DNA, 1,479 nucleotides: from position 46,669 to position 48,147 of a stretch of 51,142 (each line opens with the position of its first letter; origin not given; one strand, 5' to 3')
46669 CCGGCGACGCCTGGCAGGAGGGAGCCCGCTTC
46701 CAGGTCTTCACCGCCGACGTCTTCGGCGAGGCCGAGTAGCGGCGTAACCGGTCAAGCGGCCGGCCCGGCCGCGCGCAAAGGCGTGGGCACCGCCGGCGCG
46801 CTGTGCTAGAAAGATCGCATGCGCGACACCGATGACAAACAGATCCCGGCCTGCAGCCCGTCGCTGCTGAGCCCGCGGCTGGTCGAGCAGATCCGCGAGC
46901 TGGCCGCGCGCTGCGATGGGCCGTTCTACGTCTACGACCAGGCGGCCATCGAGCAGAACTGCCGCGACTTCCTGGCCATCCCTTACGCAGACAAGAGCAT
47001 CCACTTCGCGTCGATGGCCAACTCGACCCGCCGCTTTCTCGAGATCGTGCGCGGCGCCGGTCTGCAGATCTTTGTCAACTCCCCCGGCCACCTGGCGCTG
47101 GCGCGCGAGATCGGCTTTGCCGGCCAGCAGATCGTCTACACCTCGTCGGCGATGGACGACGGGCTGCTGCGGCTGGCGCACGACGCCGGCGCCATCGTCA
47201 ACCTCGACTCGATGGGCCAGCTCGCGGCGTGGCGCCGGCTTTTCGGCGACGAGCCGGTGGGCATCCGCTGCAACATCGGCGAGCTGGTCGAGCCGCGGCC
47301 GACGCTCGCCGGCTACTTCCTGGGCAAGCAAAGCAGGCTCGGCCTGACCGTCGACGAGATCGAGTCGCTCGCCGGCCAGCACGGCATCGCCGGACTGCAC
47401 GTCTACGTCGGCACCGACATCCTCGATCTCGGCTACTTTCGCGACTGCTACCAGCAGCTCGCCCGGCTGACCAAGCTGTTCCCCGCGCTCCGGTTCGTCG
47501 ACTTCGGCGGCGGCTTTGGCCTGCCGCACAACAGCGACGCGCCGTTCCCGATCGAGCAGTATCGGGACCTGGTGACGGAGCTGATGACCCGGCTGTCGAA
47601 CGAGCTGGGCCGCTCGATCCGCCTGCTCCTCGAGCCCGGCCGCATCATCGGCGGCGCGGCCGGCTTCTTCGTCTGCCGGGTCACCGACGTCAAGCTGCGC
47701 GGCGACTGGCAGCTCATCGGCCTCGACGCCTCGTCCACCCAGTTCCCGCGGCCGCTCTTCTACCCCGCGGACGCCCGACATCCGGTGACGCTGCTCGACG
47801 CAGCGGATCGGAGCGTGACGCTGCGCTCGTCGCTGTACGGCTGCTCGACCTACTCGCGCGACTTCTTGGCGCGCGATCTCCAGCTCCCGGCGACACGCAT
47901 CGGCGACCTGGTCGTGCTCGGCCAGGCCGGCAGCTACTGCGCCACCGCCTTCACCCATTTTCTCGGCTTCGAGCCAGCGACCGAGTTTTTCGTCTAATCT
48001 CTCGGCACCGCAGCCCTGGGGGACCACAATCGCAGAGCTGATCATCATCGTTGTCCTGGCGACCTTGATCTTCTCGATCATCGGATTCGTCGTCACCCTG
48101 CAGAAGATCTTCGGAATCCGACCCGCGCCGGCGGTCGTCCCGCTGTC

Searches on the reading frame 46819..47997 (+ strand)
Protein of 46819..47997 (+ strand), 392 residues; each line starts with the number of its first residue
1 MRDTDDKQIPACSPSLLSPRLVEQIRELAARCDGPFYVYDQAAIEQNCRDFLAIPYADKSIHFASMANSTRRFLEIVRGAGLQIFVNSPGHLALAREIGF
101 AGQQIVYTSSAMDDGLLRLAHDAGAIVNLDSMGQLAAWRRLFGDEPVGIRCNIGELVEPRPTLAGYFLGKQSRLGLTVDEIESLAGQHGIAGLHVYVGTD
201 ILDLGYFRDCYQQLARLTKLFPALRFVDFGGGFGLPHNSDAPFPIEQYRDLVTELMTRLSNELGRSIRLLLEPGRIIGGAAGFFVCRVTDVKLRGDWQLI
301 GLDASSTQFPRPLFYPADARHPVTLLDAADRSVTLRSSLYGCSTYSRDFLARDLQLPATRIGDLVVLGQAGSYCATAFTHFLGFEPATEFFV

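Call 3: search_protein_families(library=pfam, proteins=[window:46819-47997:+], max_evalue=0.01)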
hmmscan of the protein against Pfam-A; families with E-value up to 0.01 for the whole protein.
window:46819-47997:+ (392 aa): 2 families
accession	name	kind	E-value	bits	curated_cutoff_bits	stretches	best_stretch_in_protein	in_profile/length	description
PF02784.22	Orn_Arg_deC_N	-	2.8e-17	63.4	23.4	1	44-277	4-245/247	Pyridoxal-dependent decarboxylase, pyridoxal binding domain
PF00278.28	Orn_DAP_Arg_deC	-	1.4e-11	45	23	1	36-371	1-95/95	Pyridoxal-dependent decarboxylase, C-terminal sheet domain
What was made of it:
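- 46819..47997 (+): Lys-less decarboxylase-fold protein, 392 aa. Met66 (codon 47014-47016) replaces the PLP lysine. Pfam Orn_Arg_deC_N and Orn_DAP_Arg_deC (call 3).
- On PLP-dependent Orn/DAP/Arg decarboxylase (downstream gene 46819-47997): PF02784 E 2.8e-17 and PF00278 E 1.4e-11 (call 3).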

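Call 4: search_protein_families(library=ncbifam, proteins=[window:46819-47997:+], max_evalue=0.01)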
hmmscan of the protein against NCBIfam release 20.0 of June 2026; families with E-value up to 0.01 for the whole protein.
window:46819-47997:+ (392 aa): 6 families
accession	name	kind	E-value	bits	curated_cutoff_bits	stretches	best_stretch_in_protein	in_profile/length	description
TIGR01048.1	lysA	equivalog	5.9e-49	166.7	297.9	1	24-376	15-379/417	diaminopimelate decarboxylase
NF006515.0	PRK08961.1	equivalog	2.3e-39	135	802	1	31-390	500-857/861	bifunctional aspartate kinase/diaminopimelate decarboxylase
TIGR03099.1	dCO2ase_PEP1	hypoth_equivalog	3.4e-30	105.4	478.45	1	24-392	14-398/398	pyridoxal-dependent decarboxylase, exosortase A system-associated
TIGR01047.1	nspC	equivalog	5.3e-12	44.9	409.05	1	34-307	3-266/380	carboxynorspermidine decarboxylase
NF052544.1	OrLyDeCDokD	equivalog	7.5e-12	44.6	700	1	24-294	32-325/461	ornithine/lysine decarboxylase DokD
NF041039.1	FslC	exception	1.3e-10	40.6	500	1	25-386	19-398/418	rhizoferrin biosystnesis N-citrylornithine decarboxylase FslC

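Call 31: search_solved_structures(query=window:46819-47997:+, max_evalue=1e-10, show_alignments=2)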
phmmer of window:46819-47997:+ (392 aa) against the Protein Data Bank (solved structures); distinct sequences matched with E-value up to 1e-10: 23.
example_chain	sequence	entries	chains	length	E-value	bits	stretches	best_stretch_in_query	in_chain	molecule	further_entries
2p3e_A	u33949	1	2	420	6.9e-25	91.3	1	25-382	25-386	Diaminopimelate decarboxylase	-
6n2a_A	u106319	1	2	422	1.6e-24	90.1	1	22-386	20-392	Diaminopimelate decarboxylase 1, chloroplastic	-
6n2f_A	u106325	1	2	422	9e-24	87.6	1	34-386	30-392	Diaminopimelate decarboxylase 2, chloroplastic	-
2yxx_A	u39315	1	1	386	1.4e-23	87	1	25-381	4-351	Diaminopimelate decarboxylase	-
3vab_A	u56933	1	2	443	2.6e-23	86.1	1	25-377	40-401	Diaminopimelate decarboxylase 1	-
4xg1_A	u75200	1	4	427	4.5e-19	72.1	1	26-381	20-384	Diaminopimelate decarboxylase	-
1knw_A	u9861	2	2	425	6.3e-17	65.1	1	22-380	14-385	Diaminopimelate decarboxylase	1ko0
5gjm_A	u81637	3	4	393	2e-16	63.4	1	23-387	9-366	Lysine/ornithine decarboxylase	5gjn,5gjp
2j66_A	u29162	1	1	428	2.1e-16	63.4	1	24-386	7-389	BTRK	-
7ru7_A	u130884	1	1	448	2.1e-16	63.3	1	24-386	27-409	L-glutamyl-[BtrI acyl-carrier protein] decarboxylase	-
5gjo_A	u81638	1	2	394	4.1e-16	62.4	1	23-387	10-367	Lysine/ornithine decarboxylase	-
5x7m_A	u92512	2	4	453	1.3e-15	60.8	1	26-384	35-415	Diaminopimelate decarboxylase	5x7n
6knk_A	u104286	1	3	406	1.9e-15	60.2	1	27-390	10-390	Probable diaminopimelate decarboxylase protein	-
6knh_A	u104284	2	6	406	1.9e-15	60.2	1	27-390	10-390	Probable diaminopimelate decarboxylase protein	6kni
7kh2_A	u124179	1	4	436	1e-14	57.8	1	13-387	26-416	N-citrylornithine decarboxylase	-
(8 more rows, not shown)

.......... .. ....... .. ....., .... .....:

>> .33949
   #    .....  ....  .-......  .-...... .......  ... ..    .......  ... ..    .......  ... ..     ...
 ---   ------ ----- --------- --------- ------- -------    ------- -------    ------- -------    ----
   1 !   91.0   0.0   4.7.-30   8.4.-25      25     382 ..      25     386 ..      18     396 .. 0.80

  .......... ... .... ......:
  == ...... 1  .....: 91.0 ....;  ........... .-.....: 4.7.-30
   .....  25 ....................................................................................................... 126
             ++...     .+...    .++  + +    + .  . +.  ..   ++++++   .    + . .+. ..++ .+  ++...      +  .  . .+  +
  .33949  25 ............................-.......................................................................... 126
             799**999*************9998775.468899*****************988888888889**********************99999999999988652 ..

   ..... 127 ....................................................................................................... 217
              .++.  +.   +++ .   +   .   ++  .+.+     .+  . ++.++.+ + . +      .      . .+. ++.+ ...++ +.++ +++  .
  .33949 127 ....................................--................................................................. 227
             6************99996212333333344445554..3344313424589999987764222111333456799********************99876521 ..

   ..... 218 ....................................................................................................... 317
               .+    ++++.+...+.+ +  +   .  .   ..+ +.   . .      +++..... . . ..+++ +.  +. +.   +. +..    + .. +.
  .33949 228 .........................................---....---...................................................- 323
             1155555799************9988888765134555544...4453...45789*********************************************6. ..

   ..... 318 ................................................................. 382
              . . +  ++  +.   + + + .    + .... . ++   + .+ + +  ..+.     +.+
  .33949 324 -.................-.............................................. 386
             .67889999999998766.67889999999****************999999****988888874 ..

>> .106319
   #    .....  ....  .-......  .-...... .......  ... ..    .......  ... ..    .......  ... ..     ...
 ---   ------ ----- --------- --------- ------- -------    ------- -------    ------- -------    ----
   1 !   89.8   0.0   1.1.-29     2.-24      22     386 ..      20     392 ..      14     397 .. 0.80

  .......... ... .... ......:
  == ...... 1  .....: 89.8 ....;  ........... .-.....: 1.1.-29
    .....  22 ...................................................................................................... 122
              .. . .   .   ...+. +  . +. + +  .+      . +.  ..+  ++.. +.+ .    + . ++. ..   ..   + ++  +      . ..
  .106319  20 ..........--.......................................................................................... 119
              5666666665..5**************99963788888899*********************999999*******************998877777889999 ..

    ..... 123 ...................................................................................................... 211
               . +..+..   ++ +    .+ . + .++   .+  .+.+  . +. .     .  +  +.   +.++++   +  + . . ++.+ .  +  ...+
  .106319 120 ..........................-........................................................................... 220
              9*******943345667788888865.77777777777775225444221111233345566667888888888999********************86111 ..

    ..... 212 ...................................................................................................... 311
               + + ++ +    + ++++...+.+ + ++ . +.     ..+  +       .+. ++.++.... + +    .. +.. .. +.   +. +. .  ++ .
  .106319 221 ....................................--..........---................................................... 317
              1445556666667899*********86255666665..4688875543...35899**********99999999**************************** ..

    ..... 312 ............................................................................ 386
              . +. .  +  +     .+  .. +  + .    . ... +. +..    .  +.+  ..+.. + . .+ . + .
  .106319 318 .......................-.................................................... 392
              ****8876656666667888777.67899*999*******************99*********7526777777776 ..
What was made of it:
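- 46819..47997 (+): 'FASMAN' aligns to 'AVKAN' and 'STYSRD' to 'ICETGD' of DAP decarboxylases (call 31).
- On PLP-dependent Orn/DAP/Arg decarboxylase (downstream gene 46819-47997): DAP decarboxylase structures match at E 7e-25 (call 31).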

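Call 45: find_homologous_proteins(query=window:46819-47997:+, max_evalue=1e-10)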
Query window:46819-47997:+ (392 aa): 806 proteins with E <= 1e-10 among 8000 candidates; the best 120 are listed.
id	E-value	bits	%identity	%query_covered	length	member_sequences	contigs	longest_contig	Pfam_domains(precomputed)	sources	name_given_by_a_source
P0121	1.8e-263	892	100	100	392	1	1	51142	PF02784.23,PF00278.29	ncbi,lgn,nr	ncbi:MAG: hypothetical protein JXR83_09960 [Deltaproteobacteria bacterium]|nr:hypothetical protein [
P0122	6.8e-205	699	79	100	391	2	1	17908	PF02784.23,PF00278.29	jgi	-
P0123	9.0e-165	567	67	96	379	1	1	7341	PF02784.23,PF00278.29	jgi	-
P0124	1.4e-160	553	65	95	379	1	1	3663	PF02784.23,PF00278.29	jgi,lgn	jgi:diaminopimelate decarboxylase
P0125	1.4e-158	546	65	95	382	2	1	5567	PF02784.23,PF00278.29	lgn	-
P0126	2.5e-154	532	63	96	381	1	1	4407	PF02784.23,PF00278.29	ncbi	-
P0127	3.2e-150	519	61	96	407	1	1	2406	PF02784.23,PF00278.29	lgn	-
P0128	2.1e-147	510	62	95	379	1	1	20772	PF02784.23,PF00278.29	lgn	-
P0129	5.6e-145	502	59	96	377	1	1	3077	PF02784.23,PF00278.29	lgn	-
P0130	2.2e-141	490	58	96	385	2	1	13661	PF02784.23,PF00278.29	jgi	-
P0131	7.7e-141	488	58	96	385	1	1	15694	PF02784.23,PF00278.29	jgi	-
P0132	1.4e-140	487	58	96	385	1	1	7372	PF02784.23,PF00278.29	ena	-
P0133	1.4e-140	487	59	95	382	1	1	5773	PF02784.23,PF00278.29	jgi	jgi:diaminopimelate decarboxylase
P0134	4.1e-139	482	57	97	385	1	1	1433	PF02784.23,PF00278.29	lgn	-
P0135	1.4e-138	480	59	96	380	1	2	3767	PF02784.23,PF00278.29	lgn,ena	-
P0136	1.9e-138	480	59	96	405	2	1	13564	PF02784.23,PF00278.29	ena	-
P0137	2.2e-138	480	57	96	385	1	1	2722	PF02784.23,PF00278.29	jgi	-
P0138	6.8e-138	478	58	96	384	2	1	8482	PF02784.23,PF00278.29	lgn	-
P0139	1.2e-137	477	56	96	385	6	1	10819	PF02784.23,PF00278.29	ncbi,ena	-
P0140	7.1e-137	475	56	96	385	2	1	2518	PF02784.23,PF00278.29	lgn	-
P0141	1.1e-136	474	57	96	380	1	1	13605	PF02784.23,PF00278.29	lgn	-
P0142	1.5e-136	474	57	96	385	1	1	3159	PF02784.23,PF00278.29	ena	-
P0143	1.6e-136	474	55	96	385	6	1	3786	PF02784.23,PF00278.29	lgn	-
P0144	1.9e-136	473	56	96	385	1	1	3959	PF02784.23,PF00278.29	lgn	-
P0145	2.5e-136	473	58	95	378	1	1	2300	PF02784.23,PF00278.29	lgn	-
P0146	4.8e-136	472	56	96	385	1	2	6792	PF02784.23,PF00278.29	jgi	-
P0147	6.1e-136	472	57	96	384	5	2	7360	PF02784.23,PF00278.29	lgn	-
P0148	6.5e-136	472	59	95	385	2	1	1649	PF02784.23,PF00278.29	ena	-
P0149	7.2e-136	472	56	96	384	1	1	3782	PF02784.23,PF00278.29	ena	-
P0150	8.1e-136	471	58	95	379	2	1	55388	PF02784.23,PF00278.29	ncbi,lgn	-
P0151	1.5e-135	470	55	96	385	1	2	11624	PF02784.23,PF00278.29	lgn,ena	-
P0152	1.6e-135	470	57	96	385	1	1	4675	PF02784.23,PF00278.29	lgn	-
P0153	1.8e-135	470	55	96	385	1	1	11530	PF02784.23,PF00278.29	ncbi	-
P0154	1.8e-135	470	57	96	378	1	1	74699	PF02784.23,PF00278.29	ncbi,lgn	-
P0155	2.1e-135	470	54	96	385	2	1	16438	PF02784.23,PF00278.29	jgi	-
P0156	2.2e-135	470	58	95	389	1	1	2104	PF02784.23,PF00278.29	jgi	jgi:diaminopimelate decarboxylase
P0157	2.7e-135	470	56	96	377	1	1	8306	PF02784.23,PF00278.29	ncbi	-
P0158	2.8e-135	470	56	96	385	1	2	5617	PF02784.23,PF00278.29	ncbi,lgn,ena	ncbi:MAG: hypothetical protein R6V77_07210 [Candidatus Cloacimonadaceae bacterium]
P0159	3.0e-135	469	56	96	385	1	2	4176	PF02784.23,PF00278.29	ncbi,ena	-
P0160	6.3e-135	468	56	96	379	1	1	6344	PF02784.23,PF00278.29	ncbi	-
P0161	1.0e-134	468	57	94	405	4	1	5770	PF02784.23,PF00278.29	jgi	jgi:diaminopimelate decarboxylase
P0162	1.2e-134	468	57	95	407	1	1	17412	PF02784.23,PF00278.29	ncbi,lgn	-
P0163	1.4e-134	467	55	96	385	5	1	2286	PF02784.23,PF00278.29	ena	-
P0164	1.7e-134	467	54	96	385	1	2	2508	PF02784.23,PF00278.29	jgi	-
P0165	1.8e-134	467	55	96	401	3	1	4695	PF02784.23,PF00278.29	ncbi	-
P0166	2.5e-134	466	58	94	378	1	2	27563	PF02784.23,PF00278.29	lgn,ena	-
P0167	3.2e-134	466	55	96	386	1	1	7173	PF02784.23,PF00278.29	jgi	jgi:diaminopimelate decarboxylase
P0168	3.6e-134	466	55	94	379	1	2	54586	PF02784.23,PF00278.29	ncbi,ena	-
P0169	8.1e-134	465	54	96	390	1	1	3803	PF02784.23,PF00278.29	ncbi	-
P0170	1.4e-133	464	57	96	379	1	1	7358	PF02784.23,PF00278.29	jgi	jgi:diaminopimelate decarboxylase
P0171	1.5e-133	464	56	96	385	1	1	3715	PF02784.23,PF00278.29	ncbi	-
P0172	1.6e-133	464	54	96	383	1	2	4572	PF02784.23,PF00278.29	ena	-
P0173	1.7e-133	464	56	95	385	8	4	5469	PF02784.23,PF00278.29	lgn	-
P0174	1.7e-133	464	54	96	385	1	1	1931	PF02784.23,PF00278.29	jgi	jgi:diaminopimelate decarboxylase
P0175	1.9e-133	464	58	96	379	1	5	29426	PF02784.23,PF00278.29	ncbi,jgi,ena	-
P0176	2.5e-133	463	57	96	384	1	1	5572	PF02784.23,PF00278.29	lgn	-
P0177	2.5e-133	463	56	96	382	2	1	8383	PF02784.23,PF00278.29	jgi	jgi:diaminopimelate decarboxylase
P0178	1.1e-132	461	58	94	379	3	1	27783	PF02784.23,PF00278.29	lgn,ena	-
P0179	1.4e-132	461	56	96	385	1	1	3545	PF02784.23,PF00278.29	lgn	-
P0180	1.4e-132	461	54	96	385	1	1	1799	PF02784.23,PF00278.29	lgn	-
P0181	1.8e-132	460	58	95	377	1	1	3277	PF02784.23,PF00278.29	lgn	-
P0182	1.9e-132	460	55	95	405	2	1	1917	PF02784.23,PF00278.29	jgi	jgi:diaminopimelate decarboxylase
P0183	2.2e-132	460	55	96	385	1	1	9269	PF02784.23,PF00278.29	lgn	-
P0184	4.4e-132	459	55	96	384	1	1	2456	PF02784.23,PF00278.29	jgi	jgi:diaminopimelate decarboxylase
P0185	6.9e-132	458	55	96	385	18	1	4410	PF02784.23,PF00278.29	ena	-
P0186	1.5e-131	457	57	94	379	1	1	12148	PF02784.23,PF00278.29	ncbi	-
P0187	1.5e-131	457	54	96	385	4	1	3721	PF02784.23,PF00278.29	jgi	jgi:diaminopimelate decarboxylase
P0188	1.6e-131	457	54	96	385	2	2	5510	PF02784.23,PF00278.29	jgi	-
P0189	1.7e-131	457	55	96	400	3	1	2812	PF02784.23,PF00278.29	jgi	-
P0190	1.9e-131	457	53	96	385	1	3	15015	PF02784.23,PF00278.29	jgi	-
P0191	1.9e-131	457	57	94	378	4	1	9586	PF02784.23,PF00278.29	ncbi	-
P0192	2.1e-131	457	56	94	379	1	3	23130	PF02784.23,PF00278.29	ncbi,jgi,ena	-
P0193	2.2e-131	457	55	96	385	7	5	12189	PF02784.23,PF00278.29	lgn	-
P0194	3.3e-131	456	54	96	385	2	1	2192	PF02784.23,PF00278.29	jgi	-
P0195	3.8e-131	456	56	96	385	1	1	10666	PF02784.23,PF00278.29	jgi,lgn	-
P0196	4.6e-131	456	53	96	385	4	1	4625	PF02784.23,PF00278.29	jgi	-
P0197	5.2e-131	456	55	96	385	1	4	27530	PF02784.23,PF00278.29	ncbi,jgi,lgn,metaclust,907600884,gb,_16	metaclust:\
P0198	5.6e-131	455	54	96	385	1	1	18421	PF02784.23,PF00278.29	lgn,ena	-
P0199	5.8e-131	455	53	96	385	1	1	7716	PF02784.23,PF00278.29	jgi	jgi:diaminopimelate decarboxylase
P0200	5.8e-131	455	54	96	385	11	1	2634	PF02784.23,PF00278.29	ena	-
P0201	6.2e-131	455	54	96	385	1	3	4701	PF02784.23,PF00278.29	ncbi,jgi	-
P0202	7.0e-131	455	53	97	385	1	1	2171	PF02784.23,PF00278.29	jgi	-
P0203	7.1e-131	455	53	95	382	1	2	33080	PF02784.23,PF00278.29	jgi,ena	jgi:diaminopimelate decarboxylase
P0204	8.6e-131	455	54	95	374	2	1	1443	PF02784.23,PF00278.29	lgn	-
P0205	9.4e-131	455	57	92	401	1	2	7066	PF02784.23,PF00278.29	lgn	-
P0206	1.2e-130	454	55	96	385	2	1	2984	PF02784.23,PF00278.29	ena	-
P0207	1.8e-130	454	55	95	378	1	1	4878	PF02784.23,PF00278.29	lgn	-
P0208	1.9e-130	454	55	95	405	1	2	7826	PF02784.23,PF00278.29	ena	-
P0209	1.9e-130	454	55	96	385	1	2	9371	PF02784.23,PF00278.29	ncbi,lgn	ncbi:MAG: hypothetical protein ABFS38_19830 [Bacteroidota bacterium]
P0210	2.2e-130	453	53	96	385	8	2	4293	PF02784.23,PF00278.29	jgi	-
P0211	3.0e-130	453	55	95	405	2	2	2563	PF02784.23,PF00278.29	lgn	-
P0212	4.1e-130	453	56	94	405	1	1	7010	PF02784.23,PF00278.29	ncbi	-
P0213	4.1e-130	453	53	96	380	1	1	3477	PF02784.23,PF00278.29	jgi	jgi:diaminopimelate decarboxylase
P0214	5.2e-130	452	53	96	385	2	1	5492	PF02784.23,PF00278.29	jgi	jgi:diaminopimelate decarboxylase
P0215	5.7e-130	452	54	96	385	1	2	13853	PF02784.23,PF00278.29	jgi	jgi:diaminopimelate decarboxylase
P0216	6.6e-130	452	57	94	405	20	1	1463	PF02784.23,PF00278.29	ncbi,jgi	jgi:diaminopimelate decarboxylase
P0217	6.9e-130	452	53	96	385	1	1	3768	PF02784.23,PF00278.29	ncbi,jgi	jgi:diaminopimelate decarboxylase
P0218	7.9e-130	452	54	96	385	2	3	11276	PF02784.23,PF00278.29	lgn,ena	-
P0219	1.0e-129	451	55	96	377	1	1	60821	PF02784.23,PF00278.29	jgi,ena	-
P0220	1.3e-129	451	54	96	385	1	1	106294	PF02784.23,PF00278.29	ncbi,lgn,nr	ncbi:MAG: hypothetical protein JW830_10820 [Bacteroidales bacterium]|nr:hypothetical protein [Bacter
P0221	1.5e-129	451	54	96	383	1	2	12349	PF02784.23,PF00278.29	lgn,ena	-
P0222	1.6e-129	451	56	94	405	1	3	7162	PF02784.23,PF00278.29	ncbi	ncbi:MAG: diaminopimelate decarboxylase family protein [Spirochaetia bacterium]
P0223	1.8e-129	451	55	94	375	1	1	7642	PF02784.23,PF00278.29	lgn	-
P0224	2.6e-129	450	54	95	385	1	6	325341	PF02784.23,PF00278.29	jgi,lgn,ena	-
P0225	2.7e-129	450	53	96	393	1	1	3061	PF02784.23,PF00278.29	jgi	jgi:diaminopimelate decarboxylase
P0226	2.9e-129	450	58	94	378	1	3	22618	PF02784.23,PF00278.29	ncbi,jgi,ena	-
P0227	4.1e-129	449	54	96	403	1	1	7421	PF02784.23,PF00278.29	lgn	-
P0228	4.5e-129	449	53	96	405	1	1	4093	PF02784.23,PF00278.29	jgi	jgi:diaminopimelate decarboxylase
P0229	4.8e-129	449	55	94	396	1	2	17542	PF02784.23,PF00278.29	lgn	-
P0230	7.8e-129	448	53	96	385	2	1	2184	PF02784.23,PF00278.29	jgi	jgi:diaminopimelate decarboxylase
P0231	1.0e-128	448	53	96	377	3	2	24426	PF02784.23,PF00278.29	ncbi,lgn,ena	-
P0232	1.1e-128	448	53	96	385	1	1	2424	PF02784.23,PF00278.29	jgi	jgi:diaminopimelate decarboxylase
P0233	1.2e-128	448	58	87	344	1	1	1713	PF02784.23,PF00278.29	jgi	jgi:diaminopimelate decarboxylase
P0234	1.3e-128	448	54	96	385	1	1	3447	PF02784.23,PF00278.29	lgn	-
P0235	1.3e-128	448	53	96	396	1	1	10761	PF02784.23,PF00278.29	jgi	jgi:diaminopimelate decarboxylase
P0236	1.4e-128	448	53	96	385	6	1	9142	PF02784.23,PF00278.29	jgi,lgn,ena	-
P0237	1.9e-128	447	54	96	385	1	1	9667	PF02784.23,PF00278.29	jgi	-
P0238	1.9e-128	447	54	96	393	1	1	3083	PF02784.23,PF00278.29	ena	-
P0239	3.1e-128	446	54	96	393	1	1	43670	PF02784.23,PF00278.29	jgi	jgi:diaminopimelate decarboxylase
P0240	3.5e-128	446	54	95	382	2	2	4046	PF02784.23,PF00278.29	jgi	jgi:diaminopimelate decarboxylase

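Call 47: find_encoding_contigs(protein=P0220, flank=8000, max_places=1)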
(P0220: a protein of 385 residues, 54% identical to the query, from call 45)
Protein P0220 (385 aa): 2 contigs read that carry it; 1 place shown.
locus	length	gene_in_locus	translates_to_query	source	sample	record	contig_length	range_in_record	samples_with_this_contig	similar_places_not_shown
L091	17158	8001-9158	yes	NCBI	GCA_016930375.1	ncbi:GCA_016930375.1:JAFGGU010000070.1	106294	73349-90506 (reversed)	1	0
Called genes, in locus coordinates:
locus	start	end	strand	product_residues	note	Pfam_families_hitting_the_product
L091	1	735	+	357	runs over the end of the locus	PF06580:His_kinase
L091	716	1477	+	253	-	PF00072:Response_reg, PF04397:LytTR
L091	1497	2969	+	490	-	PF20434:BD-FAE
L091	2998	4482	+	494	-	PF20434:BD-FAE (faint), PF00756:Esterase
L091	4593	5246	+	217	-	-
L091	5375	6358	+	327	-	-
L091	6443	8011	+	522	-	PF02310:B12-binding, PF04055:Radical_SAM, PF13282:DUF4070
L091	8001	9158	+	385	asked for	PF00278:Orn_DAP_Arg_deC, PF02784:Orn_Arg_deC_N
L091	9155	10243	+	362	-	-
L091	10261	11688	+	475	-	PF02310:B12-binding, PF04055:Radical_SAM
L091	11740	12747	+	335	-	-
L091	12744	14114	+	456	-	PF02310:B12-binding, PF04055:Radical_SAM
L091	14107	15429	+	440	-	PF04055:Radical_SAM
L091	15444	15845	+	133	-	PF04134:DCC1-like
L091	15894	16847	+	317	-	PF08240:ADH_N, PF00107:ADH_zinc_N, PF13602:ADH_zinc_N_2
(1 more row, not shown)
